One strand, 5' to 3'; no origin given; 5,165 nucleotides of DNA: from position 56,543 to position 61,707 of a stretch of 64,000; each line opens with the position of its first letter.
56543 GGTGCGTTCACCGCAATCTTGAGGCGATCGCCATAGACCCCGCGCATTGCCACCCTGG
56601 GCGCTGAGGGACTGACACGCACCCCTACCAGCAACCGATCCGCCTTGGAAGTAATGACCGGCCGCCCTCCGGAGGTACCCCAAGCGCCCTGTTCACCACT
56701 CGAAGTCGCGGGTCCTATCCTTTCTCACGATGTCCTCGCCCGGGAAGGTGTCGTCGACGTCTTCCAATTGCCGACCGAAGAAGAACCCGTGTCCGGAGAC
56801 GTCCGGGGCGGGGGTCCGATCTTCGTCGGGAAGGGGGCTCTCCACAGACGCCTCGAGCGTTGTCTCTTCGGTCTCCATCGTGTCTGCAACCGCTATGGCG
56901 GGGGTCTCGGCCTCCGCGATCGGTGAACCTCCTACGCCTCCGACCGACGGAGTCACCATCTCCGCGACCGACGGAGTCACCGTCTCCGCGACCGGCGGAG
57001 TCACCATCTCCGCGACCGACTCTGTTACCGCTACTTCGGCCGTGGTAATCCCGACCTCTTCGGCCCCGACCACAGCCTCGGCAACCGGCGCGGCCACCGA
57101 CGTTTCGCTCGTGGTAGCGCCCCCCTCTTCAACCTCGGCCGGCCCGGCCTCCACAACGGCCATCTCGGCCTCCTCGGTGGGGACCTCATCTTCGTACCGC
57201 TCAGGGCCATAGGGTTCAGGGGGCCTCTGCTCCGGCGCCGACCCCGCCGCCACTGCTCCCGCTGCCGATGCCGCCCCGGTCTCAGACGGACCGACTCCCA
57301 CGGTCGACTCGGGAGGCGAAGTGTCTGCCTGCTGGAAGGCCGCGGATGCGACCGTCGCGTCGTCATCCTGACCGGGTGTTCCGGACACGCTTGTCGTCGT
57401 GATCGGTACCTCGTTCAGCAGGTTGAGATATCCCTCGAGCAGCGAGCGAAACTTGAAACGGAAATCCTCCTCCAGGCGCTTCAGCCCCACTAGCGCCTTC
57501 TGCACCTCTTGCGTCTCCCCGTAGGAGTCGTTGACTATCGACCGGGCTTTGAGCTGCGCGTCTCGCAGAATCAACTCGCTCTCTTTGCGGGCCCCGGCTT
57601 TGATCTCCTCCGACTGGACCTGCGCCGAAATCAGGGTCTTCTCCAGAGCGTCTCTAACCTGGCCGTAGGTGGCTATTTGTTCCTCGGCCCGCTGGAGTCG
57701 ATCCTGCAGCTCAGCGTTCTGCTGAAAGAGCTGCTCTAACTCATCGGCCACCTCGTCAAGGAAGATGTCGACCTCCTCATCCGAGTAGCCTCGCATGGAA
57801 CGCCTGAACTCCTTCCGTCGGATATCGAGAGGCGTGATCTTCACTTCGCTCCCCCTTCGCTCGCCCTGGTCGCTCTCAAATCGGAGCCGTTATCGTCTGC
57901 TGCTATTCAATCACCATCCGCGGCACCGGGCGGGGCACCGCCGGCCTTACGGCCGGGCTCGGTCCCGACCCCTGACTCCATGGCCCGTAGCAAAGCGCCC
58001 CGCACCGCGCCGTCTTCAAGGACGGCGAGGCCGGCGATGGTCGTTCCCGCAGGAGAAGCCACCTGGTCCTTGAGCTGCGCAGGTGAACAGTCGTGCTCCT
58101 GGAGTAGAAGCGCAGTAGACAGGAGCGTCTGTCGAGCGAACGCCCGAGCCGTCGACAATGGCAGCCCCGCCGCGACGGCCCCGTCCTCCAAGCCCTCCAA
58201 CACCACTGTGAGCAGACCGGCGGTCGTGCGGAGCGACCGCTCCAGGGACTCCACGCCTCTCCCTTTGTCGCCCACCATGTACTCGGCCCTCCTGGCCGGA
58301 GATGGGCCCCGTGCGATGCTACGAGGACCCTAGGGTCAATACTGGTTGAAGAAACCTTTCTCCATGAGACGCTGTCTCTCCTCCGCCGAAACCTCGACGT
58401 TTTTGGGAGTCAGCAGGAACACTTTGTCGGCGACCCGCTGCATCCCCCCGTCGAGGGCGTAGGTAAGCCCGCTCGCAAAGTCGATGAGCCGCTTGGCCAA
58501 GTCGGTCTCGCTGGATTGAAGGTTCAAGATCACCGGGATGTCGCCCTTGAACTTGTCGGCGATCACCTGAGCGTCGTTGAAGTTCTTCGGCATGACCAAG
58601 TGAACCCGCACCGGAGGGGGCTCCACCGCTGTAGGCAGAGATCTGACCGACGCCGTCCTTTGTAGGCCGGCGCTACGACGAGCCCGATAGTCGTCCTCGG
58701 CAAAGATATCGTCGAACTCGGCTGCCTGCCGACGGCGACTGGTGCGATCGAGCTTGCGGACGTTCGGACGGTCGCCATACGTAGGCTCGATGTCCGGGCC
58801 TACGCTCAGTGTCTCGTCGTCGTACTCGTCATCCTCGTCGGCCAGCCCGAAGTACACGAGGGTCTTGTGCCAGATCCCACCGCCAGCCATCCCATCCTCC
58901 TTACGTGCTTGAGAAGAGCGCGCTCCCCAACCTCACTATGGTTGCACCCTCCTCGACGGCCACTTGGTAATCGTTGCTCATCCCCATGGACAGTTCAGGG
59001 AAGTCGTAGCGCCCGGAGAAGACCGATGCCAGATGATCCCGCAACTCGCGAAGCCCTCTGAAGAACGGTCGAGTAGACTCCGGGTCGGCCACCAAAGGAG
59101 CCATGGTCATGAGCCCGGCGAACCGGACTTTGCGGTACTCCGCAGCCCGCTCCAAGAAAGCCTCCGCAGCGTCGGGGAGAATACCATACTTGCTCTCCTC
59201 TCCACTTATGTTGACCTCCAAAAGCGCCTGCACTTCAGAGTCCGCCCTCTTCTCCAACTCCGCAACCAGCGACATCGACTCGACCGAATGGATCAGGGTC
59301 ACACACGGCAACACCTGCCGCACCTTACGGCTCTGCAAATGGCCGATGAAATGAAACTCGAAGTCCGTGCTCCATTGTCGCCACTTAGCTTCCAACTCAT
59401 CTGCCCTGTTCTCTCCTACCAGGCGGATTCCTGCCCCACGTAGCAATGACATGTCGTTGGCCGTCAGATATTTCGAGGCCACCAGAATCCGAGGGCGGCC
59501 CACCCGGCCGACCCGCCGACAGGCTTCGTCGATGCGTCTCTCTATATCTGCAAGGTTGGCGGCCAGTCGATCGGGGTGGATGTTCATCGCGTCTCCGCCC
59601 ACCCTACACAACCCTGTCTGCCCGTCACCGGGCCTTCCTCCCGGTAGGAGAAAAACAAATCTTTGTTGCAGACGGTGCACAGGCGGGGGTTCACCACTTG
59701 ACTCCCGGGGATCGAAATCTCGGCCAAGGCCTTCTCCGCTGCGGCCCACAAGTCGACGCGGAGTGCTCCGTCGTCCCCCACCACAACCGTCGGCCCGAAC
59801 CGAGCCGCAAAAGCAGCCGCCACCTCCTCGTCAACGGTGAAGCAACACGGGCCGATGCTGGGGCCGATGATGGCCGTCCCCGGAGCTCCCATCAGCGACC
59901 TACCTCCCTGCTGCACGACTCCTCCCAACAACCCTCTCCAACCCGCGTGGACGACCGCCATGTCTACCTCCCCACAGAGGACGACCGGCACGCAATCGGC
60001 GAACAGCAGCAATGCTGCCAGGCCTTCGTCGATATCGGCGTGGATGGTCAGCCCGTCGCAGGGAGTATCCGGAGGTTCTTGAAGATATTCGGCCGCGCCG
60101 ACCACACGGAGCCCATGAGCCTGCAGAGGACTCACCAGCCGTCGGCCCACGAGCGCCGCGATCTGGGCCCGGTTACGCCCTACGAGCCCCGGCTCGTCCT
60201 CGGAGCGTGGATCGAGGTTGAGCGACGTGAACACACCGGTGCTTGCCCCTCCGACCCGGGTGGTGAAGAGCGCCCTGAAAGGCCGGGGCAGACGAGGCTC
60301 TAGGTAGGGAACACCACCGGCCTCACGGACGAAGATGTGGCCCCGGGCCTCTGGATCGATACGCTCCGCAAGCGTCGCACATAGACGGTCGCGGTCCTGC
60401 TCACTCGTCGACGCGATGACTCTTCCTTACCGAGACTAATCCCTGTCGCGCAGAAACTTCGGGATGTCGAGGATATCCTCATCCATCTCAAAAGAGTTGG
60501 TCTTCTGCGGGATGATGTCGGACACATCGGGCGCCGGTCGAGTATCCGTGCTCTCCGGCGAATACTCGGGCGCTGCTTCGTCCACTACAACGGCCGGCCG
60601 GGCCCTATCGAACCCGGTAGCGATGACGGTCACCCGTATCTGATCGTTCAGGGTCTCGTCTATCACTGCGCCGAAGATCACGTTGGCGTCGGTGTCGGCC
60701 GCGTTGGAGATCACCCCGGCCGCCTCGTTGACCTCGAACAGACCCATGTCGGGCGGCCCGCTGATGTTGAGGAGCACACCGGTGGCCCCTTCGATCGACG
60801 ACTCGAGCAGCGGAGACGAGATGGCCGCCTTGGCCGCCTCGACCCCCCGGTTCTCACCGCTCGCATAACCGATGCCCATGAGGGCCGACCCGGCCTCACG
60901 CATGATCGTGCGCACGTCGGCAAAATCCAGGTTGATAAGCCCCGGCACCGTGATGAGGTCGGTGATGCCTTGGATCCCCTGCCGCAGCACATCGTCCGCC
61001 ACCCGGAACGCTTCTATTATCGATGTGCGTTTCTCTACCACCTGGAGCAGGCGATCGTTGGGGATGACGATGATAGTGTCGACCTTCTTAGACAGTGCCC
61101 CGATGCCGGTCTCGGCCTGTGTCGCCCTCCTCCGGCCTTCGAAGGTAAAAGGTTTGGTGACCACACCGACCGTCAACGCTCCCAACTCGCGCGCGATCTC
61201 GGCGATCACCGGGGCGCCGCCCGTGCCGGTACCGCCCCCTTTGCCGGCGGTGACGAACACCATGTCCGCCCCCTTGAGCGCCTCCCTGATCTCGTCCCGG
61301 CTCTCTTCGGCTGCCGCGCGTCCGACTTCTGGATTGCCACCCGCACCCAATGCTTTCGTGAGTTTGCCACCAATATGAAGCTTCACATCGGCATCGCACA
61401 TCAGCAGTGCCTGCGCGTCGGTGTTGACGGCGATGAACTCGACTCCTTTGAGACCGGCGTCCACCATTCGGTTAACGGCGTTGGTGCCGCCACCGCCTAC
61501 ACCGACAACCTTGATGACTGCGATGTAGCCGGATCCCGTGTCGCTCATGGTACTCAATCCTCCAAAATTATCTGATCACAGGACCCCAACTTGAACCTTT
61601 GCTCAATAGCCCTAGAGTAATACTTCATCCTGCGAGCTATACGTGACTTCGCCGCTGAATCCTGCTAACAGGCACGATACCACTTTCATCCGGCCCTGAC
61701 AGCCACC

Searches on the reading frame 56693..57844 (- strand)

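Call 44: search_protein_families(library=ncbifam, proteins=[window:56693-57844:-], max_evalue=0.00001)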
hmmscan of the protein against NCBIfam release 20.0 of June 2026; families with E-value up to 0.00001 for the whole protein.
window:56693-57844:- (383 aa): 4 families
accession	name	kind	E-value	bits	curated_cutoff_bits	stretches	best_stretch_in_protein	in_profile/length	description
TIGR03544.1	DivI1A_domain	domain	2.8e-14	52.4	22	1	3-36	1-34/34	DivIVA domain-containing protein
NF050102.1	DivIVA_Wag31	equivalog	7.2e-13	49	260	1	1-60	1-63/256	DivIVA-like cell division protein Wag31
NF010725.0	PRK14127.1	equivalog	2e-10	41.1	91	1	2-65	7-70/111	cell division regulator GpsB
NF045995.1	MAG0865_DivIVA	hypoth_equivalog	6.6e-08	32.6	55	1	8-57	8-57/69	MAG0865 family DivIVA-related protein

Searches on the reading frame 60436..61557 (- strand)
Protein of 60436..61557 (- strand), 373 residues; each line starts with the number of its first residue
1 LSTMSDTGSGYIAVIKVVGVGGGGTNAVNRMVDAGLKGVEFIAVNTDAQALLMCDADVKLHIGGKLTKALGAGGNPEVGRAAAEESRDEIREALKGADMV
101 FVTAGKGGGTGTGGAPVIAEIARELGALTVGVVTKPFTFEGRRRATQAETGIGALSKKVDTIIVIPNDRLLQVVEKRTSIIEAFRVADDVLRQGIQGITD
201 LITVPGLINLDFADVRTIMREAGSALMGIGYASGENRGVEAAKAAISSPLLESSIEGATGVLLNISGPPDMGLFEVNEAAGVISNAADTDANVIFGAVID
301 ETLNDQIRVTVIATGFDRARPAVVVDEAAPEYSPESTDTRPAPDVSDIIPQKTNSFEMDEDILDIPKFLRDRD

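Call 44: search_protein_families(library=ncbifam, proteins=[window:60436-61557:-], max_evalue=0.00001)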
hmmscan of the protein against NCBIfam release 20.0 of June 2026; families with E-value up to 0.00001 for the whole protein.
window:60436-61557:- (373 aa): 1 family
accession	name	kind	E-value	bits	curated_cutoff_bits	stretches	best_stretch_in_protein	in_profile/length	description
TIGR00065.1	ftsZ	equivalog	6.5e-131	436.8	295.2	1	11-320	16-328/353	cell division protein FtsZ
